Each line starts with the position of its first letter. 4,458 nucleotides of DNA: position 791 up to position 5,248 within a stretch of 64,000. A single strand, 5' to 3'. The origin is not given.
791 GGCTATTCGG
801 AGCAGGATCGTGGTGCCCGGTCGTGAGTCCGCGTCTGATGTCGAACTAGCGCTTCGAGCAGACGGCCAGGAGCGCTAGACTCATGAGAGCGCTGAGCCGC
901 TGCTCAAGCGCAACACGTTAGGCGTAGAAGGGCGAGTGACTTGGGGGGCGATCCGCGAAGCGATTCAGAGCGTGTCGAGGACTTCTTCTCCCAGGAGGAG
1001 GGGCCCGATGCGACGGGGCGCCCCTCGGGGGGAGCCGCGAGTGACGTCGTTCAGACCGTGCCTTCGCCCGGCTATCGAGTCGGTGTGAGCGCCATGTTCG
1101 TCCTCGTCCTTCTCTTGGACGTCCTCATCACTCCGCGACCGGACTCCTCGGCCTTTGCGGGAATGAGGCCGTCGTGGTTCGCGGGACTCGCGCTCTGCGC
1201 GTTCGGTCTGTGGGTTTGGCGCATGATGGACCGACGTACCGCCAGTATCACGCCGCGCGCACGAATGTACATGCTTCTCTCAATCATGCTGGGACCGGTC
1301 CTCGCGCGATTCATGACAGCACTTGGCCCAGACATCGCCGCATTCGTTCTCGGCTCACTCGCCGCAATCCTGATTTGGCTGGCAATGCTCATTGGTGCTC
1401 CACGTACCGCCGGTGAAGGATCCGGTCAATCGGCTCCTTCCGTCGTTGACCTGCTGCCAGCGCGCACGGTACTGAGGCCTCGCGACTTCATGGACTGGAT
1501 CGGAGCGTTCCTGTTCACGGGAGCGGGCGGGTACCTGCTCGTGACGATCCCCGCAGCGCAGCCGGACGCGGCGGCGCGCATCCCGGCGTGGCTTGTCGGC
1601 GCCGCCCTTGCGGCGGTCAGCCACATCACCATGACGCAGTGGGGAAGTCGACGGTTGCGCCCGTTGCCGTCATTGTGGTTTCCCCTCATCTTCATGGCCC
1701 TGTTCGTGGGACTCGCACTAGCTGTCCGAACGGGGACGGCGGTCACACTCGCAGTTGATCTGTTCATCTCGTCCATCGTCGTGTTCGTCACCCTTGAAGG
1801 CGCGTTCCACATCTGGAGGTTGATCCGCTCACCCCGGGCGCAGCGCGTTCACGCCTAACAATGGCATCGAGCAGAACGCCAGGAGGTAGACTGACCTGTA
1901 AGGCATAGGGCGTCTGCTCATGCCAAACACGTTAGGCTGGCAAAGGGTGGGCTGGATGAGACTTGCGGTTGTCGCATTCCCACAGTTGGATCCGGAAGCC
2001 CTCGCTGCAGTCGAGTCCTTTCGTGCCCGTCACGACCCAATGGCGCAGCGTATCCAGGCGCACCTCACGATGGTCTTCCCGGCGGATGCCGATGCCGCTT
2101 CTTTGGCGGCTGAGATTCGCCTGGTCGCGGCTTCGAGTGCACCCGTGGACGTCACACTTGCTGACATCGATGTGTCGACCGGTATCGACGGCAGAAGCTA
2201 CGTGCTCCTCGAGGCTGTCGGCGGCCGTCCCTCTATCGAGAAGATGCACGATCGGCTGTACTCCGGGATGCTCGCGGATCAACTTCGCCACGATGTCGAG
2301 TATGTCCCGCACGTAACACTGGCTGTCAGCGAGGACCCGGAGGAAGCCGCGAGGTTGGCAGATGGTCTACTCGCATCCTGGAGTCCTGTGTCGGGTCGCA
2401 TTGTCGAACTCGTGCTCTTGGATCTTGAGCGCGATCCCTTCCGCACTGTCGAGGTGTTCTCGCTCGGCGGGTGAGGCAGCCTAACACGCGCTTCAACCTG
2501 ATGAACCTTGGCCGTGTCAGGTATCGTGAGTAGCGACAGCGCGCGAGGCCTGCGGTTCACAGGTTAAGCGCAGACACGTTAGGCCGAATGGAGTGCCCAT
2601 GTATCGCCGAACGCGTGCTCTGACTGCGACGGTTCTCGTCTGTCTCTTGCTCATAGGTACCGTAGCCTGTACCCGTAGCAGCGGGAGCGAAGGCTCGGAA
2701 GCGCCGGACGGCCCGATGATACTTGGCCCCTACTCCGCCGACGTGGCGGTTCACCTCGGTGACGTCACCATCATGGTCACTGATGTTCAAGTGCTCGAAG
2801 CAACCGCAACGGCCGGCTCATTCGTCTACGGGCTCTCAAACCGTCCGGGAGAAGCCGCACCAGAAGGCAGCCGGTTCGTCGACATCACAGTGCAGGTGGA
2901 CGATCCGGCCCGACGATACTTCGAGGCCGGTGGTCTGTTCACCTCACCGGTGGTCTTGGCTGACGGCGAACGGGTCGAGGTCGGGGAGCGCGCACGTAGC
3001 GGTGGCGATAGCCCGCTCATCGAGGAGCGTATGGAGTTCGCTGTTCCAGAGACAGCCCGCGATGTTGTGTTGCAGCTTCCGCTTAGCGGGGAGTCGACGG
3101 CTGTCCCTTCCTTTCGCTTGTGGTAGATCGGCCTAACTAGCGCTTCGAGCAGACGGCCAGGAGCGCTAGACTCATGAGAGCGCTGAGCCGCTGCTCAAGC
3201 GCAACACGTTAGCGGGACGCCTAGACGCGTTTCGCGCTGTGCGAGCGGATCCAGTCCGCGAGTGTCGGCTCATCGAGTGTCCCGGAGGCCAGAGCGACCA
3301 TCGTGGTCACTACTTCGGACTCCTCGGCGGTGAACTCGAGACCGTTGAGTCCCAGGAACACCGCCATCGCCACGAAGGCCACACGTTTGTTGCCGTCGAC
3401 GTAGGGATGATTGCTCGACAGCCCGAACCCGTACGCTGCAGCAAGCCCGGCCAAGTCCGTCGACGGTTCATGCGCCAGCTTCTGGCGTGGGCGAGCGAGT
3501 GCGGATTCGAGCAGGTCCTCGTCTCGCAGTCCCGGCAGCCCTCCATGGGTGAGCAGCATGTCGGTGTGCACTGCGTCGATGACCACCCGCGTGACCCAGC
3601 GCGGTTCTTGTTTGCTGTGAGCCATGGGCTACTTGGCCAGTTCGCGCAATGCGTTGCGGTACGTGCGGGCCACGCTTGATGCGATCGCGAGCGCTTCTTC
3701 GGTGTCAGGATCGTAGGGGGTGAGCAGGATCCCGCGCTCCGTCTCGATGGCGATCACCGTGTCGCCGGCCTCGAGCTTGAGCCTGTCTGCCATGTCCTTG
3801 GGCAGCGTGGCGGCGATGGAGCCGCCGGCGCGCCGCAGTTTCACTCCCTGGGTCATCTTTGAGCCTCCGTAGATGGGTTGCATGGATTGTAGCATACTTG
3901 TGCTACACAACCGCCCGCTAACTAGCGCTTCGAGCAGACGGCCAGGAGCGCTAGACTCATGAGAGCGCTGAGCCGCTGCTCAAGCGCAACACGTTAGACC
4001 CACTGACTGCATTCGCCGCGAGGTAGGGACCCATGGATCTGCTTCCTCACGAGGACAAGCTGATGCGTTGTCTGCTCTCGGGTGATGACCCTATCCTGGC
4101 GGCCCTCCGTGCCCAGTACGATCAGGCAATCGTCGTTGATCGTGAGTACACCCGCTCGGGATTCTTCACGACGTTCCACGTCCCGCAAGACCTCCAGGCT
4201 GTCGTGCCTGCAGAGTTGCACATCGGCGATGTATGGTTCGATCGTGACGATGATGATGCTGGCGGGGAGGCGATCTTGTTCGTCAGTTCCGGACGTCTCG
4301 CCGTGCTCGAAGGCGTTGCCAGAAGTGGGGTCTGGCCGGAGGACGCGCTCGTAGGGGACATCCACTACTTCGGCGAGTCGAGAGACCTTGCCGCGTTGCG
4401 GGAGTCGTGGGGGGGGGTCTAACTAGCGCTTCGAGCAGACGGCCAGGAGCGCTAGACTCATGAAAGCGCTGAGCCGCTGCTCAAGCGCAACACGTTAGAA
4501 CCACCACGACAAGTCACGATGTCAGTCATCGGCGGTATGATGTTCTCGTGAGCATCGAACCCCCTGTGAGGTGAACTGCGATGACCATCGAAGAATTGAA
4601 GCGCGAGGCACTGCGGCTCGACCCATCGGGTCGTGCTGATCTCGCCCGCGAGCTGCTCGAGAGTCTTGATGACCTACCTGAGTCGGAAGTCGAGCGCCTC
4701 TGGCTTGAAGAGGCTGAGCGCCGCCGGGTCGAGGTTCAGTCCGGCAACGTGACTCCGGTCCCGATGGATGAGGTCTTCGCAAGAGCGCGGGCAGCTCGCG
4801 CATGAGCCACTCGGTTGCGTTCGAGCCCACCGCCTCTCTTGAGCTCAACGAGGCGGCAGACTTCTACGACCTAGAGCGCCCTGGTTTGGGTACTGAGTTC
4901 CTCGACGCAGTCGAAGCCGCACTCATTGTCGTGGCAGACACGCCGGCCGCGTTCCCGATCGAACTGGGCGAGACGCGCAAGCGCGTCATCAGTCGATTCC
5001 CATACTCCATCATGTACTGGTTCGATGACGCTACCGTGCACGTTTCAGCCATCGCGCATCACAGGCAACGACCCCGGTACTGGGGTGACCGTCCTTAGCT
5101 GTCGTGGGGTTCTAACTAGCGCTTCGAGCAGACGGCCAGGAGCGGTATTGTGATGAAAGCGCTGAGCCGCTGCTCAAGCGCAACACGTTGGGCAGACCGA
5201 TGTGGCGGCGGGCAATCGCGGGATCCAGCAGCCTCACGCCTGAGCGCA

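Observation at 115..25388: Large integron-type cassette array in an apparent Actinomycetota (Coriobacteriia-like) chromosome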

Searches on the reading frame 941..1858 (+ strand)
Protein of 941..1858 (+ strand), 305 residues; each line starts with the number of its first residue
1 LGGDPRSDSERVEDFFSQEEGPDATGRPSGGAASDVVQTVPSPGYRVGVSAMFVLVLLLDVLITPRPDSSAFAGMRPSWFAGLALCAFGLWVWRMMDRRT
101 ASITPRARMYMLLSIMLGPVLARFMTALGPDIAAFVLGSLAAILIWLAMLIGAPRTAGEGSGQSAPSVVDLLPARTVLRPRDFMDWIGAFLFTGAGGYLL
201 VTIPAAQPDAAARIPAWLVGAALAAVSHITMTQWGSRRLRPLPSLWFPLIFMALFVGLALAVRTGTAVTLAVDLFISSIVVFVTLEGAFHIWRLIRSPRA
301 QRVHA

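Call 50: search_protein_families(library=pfam, max_evalue=0.01, proteins=[window:941-1858:+])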
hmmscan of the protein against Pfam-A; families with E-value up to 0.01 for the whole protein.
window:941-1858:+ (305 aa): 0 families

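Call 83: search_protein_families(library=padloc, max_evalue=0.001, proteins=[window:941-1858:+])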
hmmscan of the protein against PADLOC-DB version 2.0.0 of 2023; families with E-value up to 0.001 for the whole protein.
window:941-1858:+ (305 aa): 0 families

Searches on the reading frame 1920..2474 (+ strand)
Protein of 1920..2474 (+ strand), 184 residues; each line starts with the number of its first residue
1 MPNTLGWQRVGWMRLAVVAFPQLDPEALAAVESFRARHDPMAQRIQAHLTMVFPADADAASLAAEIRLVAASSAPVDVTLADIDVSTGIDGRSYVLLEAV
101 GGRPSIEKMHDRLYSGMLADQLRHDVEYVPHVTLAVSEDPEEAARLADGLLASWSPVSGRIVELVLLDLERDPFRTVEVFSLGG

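Call 15: find_encoding_contigs(protein=window:1920-2474:+, flank=10000, max_places=6)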
Protein window:1920-2474:+ (184 aa): 1 contig read that carries it; 1 place shown.
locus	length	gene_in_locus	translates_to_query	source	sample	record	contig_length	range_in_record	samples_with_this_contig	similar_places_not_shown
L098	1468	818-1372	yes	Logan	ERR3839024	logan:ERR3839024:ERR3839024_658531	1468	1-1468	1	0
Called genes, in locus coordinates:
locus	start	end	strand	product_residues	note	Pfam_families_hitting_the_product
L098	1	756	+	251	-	?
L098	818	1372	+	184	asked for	PF02834:LigT_PEase (faint), PF13563:2_5_RNA_ligase2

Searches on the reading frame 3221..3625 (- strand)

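Call 50: search_protein_families(library=pfam, max_evalue=0.01, proteins=[window:3221-3625:-])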
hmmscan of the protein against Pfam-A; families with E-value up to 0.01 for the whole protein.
window:3221-3625:- (134 aa): 1 family
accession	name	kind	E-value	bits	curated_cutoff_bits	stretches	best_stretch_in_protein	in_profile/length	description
PF02661.23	Fic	-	1e-14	55.6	24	1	11-91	2-93/93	Fic/DOC family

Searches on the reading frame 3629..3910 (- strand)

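Call 50: search_protein_families(library=pfam, max_evalue=0.01, proteins=[window:3629-3910:-])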
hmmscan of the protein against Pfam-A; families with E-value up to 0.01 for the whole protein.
window:3629-3910:- (93 aa): 2 families
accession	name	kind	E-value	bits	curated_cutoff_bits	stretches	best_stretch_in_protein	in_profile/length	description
PF04014.23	MazE_antitoxin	-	9.8e-10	38.7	24.7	1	26-69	2-46/48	Antidote-toxin recognition MazE, bacterial antitoxin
PF03459.23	TOBE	-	0.0049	17.5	22.3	1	25-54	25-55/64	TOBE domain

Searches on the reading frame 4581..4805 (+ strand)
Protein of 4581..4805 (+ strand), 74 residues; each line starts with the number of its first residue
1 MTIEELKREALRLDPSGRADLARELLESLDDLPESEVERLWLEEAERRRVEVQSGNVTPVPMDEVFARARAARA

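Call 50: search_protein_families(library=pfam, max_evalue=0.01, proteins=[window:4581-4805:+])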
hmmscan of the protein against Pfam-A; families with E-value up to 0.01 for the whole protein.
window:4581-4805:+ (74 aa): 1 family
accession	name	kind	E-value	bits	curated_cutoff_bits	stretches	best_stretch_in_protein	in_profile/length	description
PF09720.15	Unstab_antitox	-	5.8e-13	49.1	23.3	1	13-65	2-54/54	Putative addiction module component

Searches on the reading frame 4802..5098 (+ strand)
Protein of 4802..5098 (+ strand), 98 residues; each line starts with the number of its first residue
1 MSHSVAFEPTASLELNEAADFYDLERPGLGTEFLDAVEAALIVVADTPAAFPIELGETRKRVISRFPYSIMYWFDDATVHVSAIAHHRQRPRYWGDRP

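Call 50: search_protein_families(library=pfam, max_evalue=0.01, proteins=[window:4802-5098:+])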
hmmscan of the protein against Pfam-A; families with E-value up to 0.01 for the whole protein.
window:4802-5098:+ (98 aa): 1 family
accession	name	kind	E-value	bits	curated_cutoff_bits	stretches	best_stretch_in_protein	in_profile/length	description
PF05016.21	ParE_toxin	-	4.1e-06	27.7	23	1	5-90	1-88/89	ParE toxin of type II toxin-antitoxin system, parDE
